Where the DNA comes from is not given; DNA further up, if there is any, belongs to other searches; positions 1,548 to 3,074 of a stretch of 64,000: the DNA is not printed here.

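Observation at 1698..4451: DNA-methyltransferase-like domain fused in-frame to GMP synthase inside the purine cluster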

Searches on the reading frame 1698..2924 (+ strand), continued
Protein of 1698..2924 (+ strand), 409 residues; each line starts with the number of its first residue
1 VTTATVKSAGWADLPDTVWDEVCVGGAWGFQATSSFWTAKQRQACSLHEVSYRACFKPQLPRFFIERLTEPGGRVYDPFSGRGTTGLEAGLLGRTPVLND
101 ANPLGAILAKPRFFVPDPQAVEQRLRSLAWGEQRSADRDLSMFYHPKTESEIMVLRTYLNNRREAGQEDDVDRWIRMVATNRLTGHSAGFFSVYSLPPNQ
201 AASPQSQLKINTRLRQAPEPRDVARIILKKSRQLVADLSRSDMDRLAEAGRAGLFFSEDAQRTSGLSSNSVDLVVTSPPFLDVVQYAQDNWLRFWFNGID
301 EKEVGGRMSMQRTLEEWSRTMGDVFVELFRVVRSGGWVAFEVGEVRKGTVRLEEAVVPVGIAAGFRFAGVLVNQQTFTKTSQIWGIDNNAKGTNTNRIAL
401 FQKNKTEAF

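Call 22: search_solved_structures(query=window:1698-2909:+, max_evalue=0.01, show_alignments=2)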
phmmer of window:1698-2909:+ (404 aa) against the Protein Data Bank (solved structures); distinct sequences matched with E-value up to 0.01: 2.
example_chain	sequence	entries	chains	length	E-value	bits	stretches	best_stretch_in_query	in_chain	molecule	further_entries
1boo_A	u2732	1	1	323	3.9e-05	25.9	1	45-98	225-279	PROTEIN (N-4 CYTOSINE-SPECIFIC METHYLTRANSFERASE PVU II)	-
9c3u_A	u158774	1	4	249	0.0089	18.1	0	55-102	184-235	Methyltransferase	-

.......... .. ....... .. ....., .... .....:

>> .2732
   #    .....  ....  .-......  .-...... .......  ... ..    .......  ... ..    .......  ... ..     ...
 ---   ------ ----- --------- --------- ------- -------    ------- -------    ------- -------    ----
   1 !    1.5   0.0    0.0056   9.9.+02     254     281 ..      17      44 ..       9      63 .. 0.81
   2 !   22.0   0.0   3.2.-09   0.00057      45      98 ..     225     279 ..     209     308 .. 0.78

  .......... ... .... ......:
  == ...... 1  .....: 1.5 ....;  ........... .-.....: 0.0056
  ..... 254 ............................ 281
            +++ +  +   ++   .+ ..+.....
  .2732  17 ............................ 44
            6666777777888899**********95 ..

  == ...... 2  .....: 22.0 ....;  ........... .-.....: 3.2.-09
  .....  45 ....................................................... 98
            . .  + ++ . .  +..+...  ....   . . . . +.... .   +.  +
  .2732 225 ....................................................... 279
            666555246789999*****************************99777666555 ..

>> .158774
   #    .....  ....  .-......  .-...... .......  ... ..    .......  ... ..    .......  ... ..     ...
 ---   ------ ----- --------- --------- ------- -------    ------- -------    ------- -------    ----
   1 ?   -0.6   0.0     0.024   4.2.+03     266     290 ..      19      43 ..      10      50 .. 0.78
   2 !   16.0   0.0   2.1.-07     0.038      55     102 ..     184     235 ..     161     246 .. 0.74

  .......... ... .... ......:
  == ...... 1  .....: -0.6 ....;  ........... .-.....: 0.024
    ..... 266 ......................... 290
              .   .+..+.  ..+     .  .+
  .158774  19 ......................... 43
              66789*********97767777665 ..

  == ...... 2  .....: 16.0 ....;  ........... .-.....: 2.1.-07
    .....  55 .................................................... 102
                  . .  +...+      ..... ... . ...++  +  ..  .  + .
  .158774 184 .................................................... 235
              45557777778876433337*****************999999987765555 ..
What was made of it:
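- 1926..1952 (+): Motif I, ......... (AdoMet-binding loop). It aligns to the C-terminal motif I region of M.PvuII (call 22).
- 2526..2537 (+): Motif IV, SPPF (catalytic loop). It aligns to the N-terminal SPPF of M.PvuII, so the motif order is circularly permuted relative to PvuII (call 22).
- On Type II R-M-type DNA amino-methyltransferase (PF01555 / PADLOC MTase_II): SPPF resembles the N4-cytosine enzyme M.PvuII (call 22), but that is a lead only.
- Closest known: Type II restriction-modification methyltransferases of the PF01555. Same: It has a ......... motif I and an SPPF motif IV, as in M.PvuII (call 22).
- Tried and rejected: Sequence search of the PDB found only M.PvuII and one other weak hit (call 22).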

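Call 31: find_encoding_contigs(protein=P0019, flank=5000, max_places=1)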
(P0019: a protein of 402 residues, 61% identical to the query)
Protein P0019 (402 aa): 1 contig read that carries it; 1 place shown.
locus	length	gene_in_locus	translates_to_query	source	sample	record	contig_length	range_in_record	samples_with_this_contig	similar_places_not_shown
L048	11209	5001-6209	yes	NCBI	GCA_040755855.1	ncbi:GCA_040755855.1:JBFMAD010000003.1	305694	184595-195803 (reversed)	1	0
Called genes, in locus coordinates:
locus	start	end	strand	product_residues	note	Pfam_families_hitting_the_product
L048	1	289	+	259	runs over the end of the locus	PF07963:N_methyl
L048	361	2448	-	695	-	PF13428:TPR_14 (faint), PF13231:PMT_2, PF13424:TPR_12 (faint), PF14559:TPR_19 (faint), PF12895:ANAPC3 (faint), PF13431:TPR_17 (faint), PF23914:TPR_CcmH_CycH (faint), PF00515:TPR_1 (faint), +1 more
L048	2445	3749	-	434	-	PF00884:Sulfatase, PF01663:Phosphodiest (weak), PF16347:SGSH_C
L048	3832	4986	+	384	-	PF00465:Fe-ADH, PF13685:Fe-ADH_2, PF25137:ADH_Fe_C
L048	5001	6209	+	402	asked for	PF01555:N6_N4_Mtase, PF01170:UPF0020 (faint)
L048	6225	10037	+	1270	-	PF13385:Laminin_G_3, PF19543:GH123_N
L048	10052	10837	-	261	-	PF00106:adh_short, PF08659:KR, PF13561:adh_short_C2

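Call 32: find_encoding_contigs(protein=P0096, flank=5000, max_places=1)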
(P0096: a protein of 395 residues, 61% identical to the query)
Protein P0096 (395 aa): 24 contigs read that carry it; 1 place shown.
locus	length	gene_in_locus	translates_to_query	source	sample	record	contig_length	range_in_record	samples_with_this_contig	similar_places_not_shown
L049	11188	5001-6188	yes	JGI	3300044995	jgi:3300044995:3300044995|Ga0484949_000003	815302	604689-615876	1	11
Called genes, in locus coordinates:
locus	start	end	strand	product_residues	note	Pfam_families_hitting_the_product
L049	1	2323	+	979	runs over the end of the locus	PF00704:Glyco_hydro_18 (weak)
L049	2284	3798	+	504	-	-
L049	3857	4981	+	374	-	-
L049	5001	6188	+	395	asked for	PF01555:N6_N4_Mtase, PF01170:UPF0020 (weak)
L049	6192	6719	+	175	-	-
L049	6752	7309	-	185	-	PF06108:DUF952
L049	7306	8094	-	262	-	PF00902:TatC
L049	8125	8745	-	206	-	PF02416:TatA_B_E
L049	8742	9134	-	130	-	PF01029:NusB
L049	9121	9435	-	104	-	PF03780:Asp23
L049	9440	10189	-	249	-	PF00106:adh_short, PF08659:KR, PF13561:adh_short_C2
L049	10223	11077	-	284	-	PF00698:Acyl_transf_1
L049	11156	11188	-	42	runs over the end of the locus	PF01783:Ribosomal_L32p, PF13248:Zn_ribbon_3 (weak)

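Call 33: find_encoding_contigs(protein=P0065, flank=5000, max_places=1)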
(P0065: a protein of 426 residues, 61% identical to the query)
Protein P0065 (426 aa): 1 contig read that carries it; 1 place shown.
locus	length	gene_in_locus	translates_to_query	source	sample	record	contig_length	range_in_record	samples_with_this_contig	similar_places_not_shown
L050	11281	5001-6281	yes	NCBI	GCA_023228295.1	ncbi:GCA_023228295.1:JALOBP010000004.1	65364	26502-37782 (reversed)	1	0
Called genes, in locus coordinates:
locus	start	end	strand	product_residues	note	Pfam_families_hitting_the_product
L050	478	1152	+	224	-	PF01863:YgjP-like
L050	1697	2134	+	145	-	-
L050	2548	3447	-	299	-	PF01040:UbiA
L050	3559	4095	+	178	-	PF13527:Acetyltransf_9, PF00583:Acetyltransf_1, PF13508:Acetyltransf_7 (weak)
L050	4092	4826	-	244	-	PF00881:Nitroreductase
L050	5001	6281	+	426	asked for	PF01555:N6_N4_Mtase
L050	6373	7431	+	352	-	-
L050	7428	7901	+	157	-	-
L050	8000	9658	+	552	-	PF03109:ABC1, PF27536:UbiB_helical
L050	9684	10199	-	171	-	PF03167:UDG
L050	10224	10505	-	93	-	PF02943:FeThRed_B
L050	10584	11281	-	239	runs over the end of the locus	PF01259:SAICAR_synt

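Call 66: predict_structure(alignment_id=A3)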
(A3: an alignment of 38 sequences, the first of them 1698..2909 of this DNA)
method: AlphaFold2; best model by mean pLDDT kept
length: 404 residues; sequences in the alignment: 38
mean_pLDDT: 84.8   pTM: 0.87
mean pLDDT of the five models: 84.8, 84.4, 83.8, 82.7, 81.3
residues with pLDDT >= 90: 240; 70-90: 93; 50-70: 34; < 50: 37
segments of 3 or more residues with pLDDT < 50: 1-6, 187-200, 378-393
pLDDT, mean of each block of 10 residues (from residue 1): 48 80 93 79 76 68 95 96 93 97 92 97 97 89 91 97 98 97 64 39 76 87 95 94 97 96 96 90 67 91 78 89 98 98 80 94 97 68 43 68 97
secondary structure, 60 per line:
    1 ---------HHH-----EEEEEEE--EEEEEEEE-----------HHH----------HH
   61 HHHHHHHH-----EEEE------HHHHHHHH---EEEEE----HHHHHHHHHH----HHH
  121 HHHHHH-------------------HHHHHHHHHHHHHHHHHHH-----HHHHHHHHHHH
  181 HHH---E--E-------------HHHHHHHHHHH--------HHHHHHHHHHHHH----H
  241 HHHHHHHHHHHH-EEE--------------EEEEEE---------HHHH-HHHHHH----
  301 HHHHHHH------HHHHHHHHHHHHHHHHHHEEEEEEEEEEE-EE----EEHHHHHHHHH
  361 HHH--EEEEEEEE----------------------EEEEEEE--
elements in order: E18-24 E27-34 H59-68 E74-77 H84-91 E95-99 H104-113 H118-126 H146-164 H170-183 H204-214 H223-235 H240-252 E254-256 E271-276 H286-289 H291-296 H301-307 H314-331 E332-342 H352-363 E366-373 E396-402
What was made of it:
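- On Type II R-M-type DNA amino-methyltransferase (PF01555 / PADLOC MTase_II): The AF2 model has pLDDT 84.8 and pTM 0.87 (call 66).
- Closest known: Type II restriction-modification methyltransferases of the PF01555. Different: The motif order is circularly permuted relative to M.PvuII: motif I is N-terminal and motif IV C-terminal, with a helical insert of about 180 aa between them (calls 22, 66).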

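Call 68: fold_search(model_id=the predicted structure, library=pdb)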
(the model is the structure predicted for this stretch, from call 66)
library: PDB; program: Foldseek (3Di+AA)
matches with E <= 10: 1591; with E <= 0.001: 119
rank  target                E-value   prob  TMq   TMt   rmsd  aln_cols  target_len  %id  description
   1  6zxw_G                3.3e-07  1.00  0.33  0.41   7.1       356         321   13  Structure of Archaeoglobus fulgidus Trm11-Trm112 m2G10 tRNA methyltransferase complex bound to sinefungin (released 2020-09-23)
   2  6zxv_B                4.7e-07  1.00  0.32  0.40   7.2       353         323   13  Structure of Archaeoglobus fulgidus Trm11 m2G10 tRNA methyltransferase enzyme bound to sinefungin (released 2020-09-23)
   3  6zxv_A                5.5e-07  1.00  0.32  0.39   7.7       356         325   13  Structure of Archaeoglobus fulgidus Trm11 m2G10 tRNA methyltransferase enzyme bound to sinefungin (released 2020-09-23)
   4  6zxy                  1.1e-06  1.00  0.32  0.40   6.6       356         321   13  Structure of Archaeoglobus fulgidus Trm11 m2G10 tRNA methyltransferase enzyme (released 2020-09-23)
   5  5e71                  6.9e-06  1.00  0.32  0.40   5.2       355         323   12  Crystal structure of the archaeal tRNA m2G/m22G10 methyltransferase (aTrm11) from Thermococcus kodakarensis (released 2016-07-06)
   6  1o9g                  3.3e-05  1.00  0.29  0.43  10.6       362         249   13  rRNA methyltransferase aviRa from Streptomyces viridochromogenes at 1.5A (released 2003-05-16)
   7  3sm3                  4.3e-05  1.00  0.32  0.58  10.8       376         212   10  Crystal Structure of SAM-dependent methyltransferases Q8PUK2_METMA from Methanosarcina mazei. Northeast Structural Genom (released 2011-07-20)
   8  3ocj                  8.1e-05  0.99  0.20  0.26  20.5       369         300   10  The crystal structure of a possilbe exported protein from Bordetella parapertussis (released 2010-10-06)
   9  21jx_B                9.5e-05  1.00  0.29  0.42  13.6       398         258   10  Crystal structure of compound 1 bound to human Nicotinamide N-methyltransferase (released 2026-03-11)
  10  6chh_D                1.0e-04  1.00  0.29  0.44  12.3       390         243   10  Structure of human NNMT in complex with bisubstrate inhibitor MS2756 (released 2018-06-13)
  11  9gvm_B                1.2e-04  1.00  0.32  0.47  10.9       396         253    9  NNMT-SAH IN COMPLEX WITH 20p (released 2025-05-14)
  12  2i62_A                1.2e-04  1.00  0.31  0.44  12.3       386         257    9  Mouse Nicotinamide N-methyltransferase (released 2006-09-12)
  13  2cww_A                1.3e-04  1.00  0.31  0.33  12.1       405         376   11  Crystal structure of Thermus thermophilus TTHA1280, a putative SAM-dependent RNA methyltransferase, in complex with S- (released 2005-10-11)
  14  2a14                  1.3e-04  1.00  0.30  0.44  14.0       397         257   11  Crystal Structure of Human Indolethylamine N-methyltransferase with SAH (released 2005-06-28)
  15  8zc7_A                1.4e-04  1.00  0.34  0.49   8.0       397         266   11  Crystallographic analysis of MitM, which catalyzes the post-mitosane modification in mitomycin biosynthesis (released 2024-11-27)
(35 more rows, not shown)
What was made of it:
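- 1698..2911 (+): Solitary Type II-family amino-methyltransferase gene. Relatives encode 404 aa ending FQKK and then TAA. In the window the TAA at 2909-2911 is one base out of frame. The AF2 model has pLDDT 84.8 and a class-I SAM MTase fold (calls 66, 68).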

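Call 71: search_protein_families(library=pfam, proteins=[L022:5172-5867:+, L023:5116-5778:+, L003:5170-5736:+, L049:6192-6716:+, L004:5170-5844:+, L050:6373-7431:+], max_evalue=0.01)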
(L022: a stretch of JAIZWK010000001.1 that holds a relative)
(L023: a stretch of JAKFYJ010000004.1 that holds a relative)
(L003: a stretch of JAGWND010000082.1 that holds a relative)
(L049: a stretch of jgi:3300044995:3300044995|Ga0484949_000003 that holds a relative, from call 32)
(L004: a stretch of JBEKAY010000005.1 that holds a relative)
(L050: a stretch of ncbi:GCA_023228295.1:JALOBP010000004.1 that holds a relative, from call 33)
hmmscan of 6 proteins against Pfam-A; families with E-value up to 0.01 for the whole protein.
L022:5172-5867:+ (232 aa): 0 families

L023:5116-5778:+ (221 aa): 0 families

L003:5170-5736:+ (189 aa): 0 families

L049:6192-6716:+ (175 aa): 0 families

L004:5170-5844:+ (225 aa): 4 families
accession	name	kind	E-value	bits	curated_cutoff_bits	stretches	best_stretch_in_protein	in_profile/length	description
PF13472.12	Lipase_GDSL_2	-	7.9e-24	85.6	32.9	1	32-214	1-178/178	GDSL-like Lipase/Acylhydrolase family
PF00657.28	Lipase_GDSL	-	1.2e-16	61.9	23.6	1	30-218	1-207/208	GDSL-like Lipase/Acylhydrolase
PF04311.20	DUF459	-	2.8e-12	46.8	27.2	1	29-221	1-196/197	Protein of unknown function (DUF459)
PF17182.10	OSK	-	0.0037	17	27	1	61-184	44-156/202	OSK domain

L050:6373-7431:+ (352 aa): 0 families

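Call 72: search_protein_families(library=padloc, proteins=[window:1698-2909:+, L022:5172-5867:+, L003:5170-5736:+, L004:5170-5844:+], max_evalue=0.01)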
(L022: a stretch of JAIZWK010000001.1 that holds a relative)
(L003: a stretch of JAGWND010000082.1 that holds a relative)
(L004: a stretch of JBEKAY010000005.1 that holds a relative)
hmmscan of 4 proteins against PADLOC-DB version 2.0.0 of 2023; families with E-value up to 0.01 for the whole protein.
window:1698-2909:+ (404 aa): 37 families (the best 25 are shown)
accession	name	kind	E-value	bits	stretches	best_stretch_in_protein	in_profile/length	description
PDLC03325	MTase_II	-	6.9e-145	481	1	35-404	55-424/426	Type II methyltransferase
PDLC03353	MTase_II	-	5.5e-15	53.6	2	255-357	12-98/260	Type II methyltransferase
PDLC03387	MTase_II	-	2.3e-14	51.2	2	51-114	213-276/289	Type II methyltransferase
PDLC03380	MTase_II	-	3.4e-14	50.9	2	45-111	32-96/393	Type II methyltransferase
PDLC03312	MTase_II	-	2.1e-12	43.6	2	50-113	793-856/1344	Type II methyltransferase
PDLC03351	MTase_II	-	3e-12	44.4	1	28-96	103-171/348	Type II methyltransferase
PDLC03224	MTase_II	-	3.5e-12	44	2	51-128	72-150/481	Type II methyltransferase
PDLC03350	MTase_II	-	3.2e-11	41.2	2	257-386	62-171/312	Type II methyltransferase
PDLC03364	MTase_II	-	7.8e-11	39.6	2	46-110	34-97/380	Type II methyltransferase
PDLC03376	MTase_II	-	2.8e-10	38.4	2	35-102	20-87/249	Type II methyltransferase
PDLC02541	PglX|PglXI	-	7.1e-10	35.6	1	255-345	478-571/919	PglXI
PDLC03319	MTase_II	-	1.4e-09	35.3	1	62-110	14-62/503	Type II methyltransferase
PDLC03322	MTase_II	-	3.1e-09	34.2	1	46-128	38-121/446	Type II methyltransferase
PDLC03346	MTase_II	-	5.2e-09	32.4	1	251-368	587-705/1068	Type II methyltransferase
PDLC03239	MTase_II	-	7e-09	32.9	1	55-109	74-130/442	Type II methyltransferase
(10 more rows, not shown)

L022:5172-5867:+ (232 aa): 1 family
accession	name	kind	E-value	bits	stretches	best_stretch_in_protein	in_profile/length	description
PDLC03511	REase_II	-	2.4e-42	143.2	1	7-225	1-224/230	Type II restriction enzyme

L003:5170-5736:+ (189 aa): 0 families

L004:5170-5844:+ (225 aa): 0 families
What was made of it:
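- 1698..2911 (+): PADLOC PDLC03325 MTase_II gives E=6.9e-145 over residues 35-404 (call 72).
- On Type II R-M-type DNA amino-methyltransferase (PF01555 / PADLOC MTase_II): PADLOC PDLC03325 gives E=6.9e-145 over model positions 55-424 of 426 (call 72).
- Closest known: Type II restriction-modification methyltransferases of the PF01555. Same: It is a full-length match to a curated Type II MTase model (PDLC03325, call 72).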
